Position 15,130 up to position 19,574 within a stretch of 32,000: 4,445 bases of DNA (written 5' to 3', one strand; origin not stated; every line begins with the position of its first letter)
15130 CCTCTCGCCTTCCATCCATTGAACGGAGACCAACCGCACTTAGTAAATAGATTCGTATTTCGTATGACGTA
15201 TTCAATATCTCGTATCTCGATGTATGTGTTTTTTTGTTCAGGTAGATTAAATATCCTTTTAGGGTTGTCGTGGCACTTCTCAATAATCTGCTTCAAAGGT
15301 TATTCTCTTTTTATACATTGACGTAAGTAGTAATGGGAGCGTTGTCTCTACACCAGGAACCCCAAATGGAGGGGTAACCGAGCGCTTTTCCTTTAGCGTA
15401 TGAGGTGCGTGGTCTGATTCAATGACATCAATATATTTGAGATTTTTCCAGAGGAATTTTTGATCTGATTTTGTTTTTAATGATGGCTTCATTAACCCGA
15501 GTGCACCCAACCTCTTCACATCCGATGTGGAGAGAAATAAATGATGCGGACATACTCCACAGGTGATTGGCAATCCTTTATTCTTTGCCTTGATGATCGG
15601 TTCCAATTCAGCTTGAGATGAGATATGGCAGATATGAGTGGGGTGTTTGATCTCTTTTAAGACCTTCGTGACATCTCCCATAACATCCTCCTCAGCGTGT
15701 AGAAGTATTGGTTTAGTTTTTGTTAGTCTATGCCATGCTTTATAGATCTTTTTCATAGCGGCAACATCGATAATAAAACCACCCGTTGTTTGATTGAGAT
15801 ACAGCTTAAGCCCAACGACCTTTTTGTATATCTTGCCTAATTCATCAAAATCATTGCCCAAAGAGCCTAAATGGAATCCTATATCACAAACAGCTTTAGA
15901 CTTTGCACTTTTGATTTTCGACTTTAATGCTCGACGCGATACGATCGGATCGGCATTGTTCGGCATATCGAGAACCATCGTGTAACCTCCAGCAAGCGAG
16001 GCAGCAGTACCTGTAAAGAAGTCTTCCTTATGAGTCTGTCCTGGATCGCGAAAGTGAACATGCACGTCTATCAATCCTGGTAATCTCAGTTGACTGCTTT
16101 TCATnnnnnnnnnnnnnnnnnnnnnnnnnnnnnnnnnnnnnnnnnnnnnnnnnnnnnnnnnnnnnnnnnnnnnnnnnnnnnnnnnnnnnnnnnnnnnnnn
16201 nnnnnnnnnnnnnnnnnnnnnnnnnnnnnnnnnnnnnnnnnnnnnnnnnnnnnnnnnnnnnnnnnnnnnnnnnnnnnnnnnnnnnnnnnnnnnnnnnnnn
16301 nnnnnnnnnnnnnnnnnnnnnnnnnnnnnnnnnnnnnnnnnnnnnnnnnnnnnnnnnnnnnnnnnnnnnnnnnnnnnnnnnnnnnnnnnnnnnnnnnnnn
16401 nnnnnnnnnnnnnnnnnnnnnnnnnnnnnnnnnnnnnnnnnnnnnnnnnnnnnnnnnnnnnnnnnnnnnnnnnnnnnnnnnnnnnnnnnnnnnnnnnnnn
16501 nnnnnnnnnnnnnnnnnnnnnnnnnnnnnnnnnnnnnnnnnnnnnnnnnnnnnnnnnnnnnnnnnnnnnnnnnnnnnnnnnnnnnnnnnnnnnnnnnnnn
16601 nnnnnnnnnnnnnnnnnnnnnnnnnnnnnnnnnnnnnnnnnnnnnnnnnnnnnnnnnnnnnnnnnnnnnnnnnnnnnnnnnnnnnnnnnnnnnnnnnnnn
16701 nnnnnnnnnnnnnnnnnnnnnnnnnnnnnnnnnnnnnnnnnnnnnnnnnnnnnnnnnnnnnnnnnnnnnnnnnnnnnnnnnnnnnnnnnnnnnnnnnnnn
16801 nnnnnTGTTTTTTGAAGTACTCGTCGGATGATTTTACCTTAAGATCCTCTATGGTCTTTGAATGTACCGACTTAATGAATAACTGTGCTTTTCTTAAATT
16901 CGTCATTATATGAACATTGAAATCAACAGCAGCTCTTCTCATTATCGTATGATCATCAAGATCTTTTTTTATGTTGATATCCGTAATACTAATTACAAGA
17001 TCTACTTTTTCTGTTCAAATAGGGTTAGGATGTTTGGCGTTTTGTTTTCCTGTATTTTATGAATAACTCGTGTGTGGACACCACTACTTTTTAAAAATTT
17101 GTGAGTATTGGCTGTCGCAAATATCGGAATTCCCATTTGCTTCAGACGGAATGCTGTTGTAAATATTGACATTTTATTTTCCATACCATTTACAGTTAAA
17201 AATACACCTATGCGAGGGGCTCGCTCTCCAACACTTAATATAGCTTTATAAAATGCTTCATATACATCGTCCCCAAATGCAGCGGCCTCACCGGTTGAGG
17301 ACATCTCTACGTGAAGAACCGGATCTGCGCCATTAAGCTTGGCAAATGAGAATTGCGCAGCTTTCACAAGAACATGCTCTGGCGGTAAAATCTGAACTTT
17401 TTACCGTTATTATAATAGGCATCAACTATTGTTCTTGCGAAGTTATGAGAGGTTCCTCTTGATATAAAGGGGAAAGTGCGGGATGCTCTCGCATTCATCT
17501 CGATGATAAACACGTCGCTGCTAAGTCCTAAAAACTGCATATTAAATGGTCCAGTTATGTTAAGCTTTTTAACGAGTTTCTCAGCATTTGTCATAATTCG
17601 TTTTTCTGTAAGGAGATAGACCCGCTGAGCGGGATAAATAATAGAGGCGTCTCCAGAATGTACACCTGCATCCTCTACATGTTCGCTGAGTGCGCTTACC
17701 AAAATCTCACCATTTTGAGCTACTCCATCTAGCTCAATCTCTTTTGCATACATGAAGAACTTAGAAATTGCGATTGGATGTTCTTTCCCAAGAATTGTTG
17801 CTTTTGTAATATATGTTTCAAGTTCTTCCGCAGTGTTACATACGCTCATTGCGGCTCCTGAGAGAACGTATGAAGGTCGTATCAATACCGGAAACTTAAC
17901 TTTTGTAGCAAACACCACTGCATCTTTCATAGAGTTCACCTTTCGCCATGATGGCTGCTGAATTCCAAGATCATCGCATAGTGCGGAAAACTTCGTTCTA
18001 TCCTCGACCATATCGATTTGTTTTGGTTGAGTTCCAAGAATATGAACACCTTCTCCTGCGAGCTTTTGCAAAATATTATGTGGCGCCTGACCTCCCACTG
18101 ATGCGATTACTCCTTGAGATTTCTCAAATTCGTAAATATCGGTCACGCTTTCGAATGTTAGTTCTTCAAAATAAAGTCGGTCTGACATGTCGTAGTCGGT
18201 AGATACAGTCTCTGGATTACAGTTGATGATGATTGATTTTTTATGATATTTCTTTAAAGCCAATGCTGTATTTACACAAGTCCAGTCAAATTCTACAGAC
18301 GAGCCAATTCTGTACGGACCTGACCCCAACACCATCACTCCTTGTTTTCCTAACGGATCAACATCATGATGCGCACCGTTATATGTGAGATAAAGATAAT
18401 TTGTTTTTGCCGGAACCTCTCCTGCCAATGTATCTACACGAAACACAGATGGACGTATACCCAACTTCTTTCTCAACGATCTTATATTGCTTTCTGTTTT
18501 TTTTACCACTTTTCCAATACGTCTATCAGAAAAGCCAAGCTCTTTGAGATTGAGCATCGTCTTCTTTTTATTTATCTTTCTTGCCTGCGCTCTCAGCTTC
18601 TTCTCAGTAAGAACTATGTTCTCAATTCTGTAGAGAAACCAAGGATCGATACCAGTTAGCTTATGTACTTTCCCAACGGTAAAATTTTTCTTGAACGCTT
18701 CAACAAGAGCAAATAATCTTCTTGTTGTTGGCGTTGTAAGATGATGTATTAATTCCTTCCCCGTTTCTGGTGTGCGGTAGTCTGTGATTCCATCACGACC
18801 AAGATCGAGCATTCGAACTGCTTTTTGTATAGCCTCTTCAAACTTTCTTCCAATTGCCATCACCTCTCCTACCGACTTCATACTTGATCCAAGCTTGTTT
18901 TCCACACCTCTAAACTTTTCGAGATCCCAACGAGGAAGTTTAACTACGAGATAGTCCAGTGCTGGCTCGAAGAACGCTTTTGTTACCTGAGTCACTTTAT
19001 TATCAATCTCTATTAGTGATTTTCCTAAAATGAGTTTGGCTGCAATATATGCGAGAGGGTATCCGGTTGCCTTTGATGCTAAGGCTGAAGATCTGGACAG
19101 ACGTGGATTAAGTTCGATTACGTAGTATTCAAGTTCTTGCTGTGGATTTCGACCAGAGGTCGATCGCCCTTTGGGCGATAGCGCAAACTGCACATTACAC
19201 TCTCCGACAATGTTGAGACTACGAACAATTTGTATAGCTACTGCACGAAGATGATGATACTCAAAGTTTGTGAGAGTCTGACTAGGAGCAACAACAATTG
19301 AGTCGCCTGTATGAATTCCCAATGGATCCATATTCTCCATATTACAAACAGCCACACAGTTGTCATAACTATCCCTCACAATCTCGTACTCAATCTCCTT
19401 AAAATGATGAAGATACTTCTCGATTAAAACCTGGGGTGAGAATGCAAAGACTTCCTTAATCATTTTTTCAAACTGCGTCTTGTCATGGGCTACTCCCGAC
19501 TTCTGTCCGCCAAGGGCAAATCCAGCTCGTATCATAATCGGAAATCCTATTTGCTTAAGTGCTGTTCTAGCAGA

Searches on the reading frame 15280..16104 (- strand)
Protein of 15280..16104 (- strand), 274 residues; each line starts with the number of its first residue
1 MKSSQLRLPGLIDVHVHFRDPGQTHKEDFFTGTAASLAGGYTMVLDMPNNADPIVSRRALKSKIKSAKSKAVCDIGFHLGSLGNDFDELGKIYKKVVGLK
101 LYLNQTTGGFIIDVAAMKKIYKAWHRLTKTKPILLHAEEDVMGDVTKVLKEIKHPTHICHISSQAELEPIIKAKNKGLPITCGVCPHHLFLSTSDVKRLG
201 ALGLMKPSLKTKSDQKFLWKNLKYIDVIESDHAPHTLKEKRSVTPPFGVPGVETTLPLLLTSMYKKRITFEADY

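Call 62: search_protein_families(library=pfam, proteins=[window:15280-16104:-], max_evalue=0.001)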
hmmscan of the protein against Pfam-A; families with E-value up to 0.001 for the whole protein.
window:15280-16104:- (274 aa): 1 family
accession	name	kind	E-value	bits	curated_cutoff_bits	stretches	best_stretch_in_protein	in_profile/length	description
PF01979.26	Amidohydro_1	-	5.1e-11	42.8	25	1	8-180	3-151/345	Amidohydrolase family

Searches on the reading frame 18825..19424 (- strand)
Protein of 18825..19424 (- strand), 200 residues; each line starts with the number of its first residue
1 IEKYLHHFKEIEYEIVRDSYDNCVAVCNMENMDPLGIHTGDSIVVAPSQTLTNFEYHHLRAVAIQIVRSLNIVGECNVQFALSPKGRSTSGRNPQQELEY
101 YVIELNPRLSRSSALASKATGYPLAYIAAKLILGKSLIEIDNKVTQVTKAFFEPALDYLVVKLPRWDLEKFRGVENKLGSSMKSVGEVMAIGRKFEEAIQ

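Call 69: search_solved_structures(query=window:18825-19424:-, show_alignments=2, max_evalue=1e-10)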
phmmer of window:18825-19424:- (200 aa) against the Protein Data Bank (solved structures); distinct sequences matched with E-value up to 1e-10: 5.
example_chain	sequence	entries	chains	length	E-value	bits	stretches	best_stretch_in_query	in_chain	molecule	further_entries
5dot_A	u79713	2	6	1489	6.5e-87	293.5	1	1-200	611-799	Carbamoyl-phosphate synthase [ammonia], mitochondrial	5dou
6uel_A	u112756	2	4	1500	7.2e-87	293.3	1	1-200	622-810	Carbamoyl-phosphate synthase [ammonia], mitochondrial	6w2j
1a9x_A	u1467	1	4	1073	1.3e-78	266.5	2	3-200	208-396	CARBAMOYL PHOSPHATE SYNTHETASE (LARGE CHAIN)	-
1bxr_A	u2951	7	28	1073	2e-78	265.8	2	3-200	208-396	CARBAMOYL-PHOSPHATE SYNTHASE | CARBAMOYL PHOSPHATE SYNTHETASE: LARGE SUBUNIT | CARBAMOYL PHOSPHATE SYNTHETASE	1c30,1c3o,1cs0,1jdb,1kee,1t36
1ce8_A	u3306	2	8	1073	2e-78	265.8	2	3-200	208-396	PROTEIN (CARBAMOYL-PHOSPHATE SYNTHASE) | carbamoyl phosphate synthetase large chain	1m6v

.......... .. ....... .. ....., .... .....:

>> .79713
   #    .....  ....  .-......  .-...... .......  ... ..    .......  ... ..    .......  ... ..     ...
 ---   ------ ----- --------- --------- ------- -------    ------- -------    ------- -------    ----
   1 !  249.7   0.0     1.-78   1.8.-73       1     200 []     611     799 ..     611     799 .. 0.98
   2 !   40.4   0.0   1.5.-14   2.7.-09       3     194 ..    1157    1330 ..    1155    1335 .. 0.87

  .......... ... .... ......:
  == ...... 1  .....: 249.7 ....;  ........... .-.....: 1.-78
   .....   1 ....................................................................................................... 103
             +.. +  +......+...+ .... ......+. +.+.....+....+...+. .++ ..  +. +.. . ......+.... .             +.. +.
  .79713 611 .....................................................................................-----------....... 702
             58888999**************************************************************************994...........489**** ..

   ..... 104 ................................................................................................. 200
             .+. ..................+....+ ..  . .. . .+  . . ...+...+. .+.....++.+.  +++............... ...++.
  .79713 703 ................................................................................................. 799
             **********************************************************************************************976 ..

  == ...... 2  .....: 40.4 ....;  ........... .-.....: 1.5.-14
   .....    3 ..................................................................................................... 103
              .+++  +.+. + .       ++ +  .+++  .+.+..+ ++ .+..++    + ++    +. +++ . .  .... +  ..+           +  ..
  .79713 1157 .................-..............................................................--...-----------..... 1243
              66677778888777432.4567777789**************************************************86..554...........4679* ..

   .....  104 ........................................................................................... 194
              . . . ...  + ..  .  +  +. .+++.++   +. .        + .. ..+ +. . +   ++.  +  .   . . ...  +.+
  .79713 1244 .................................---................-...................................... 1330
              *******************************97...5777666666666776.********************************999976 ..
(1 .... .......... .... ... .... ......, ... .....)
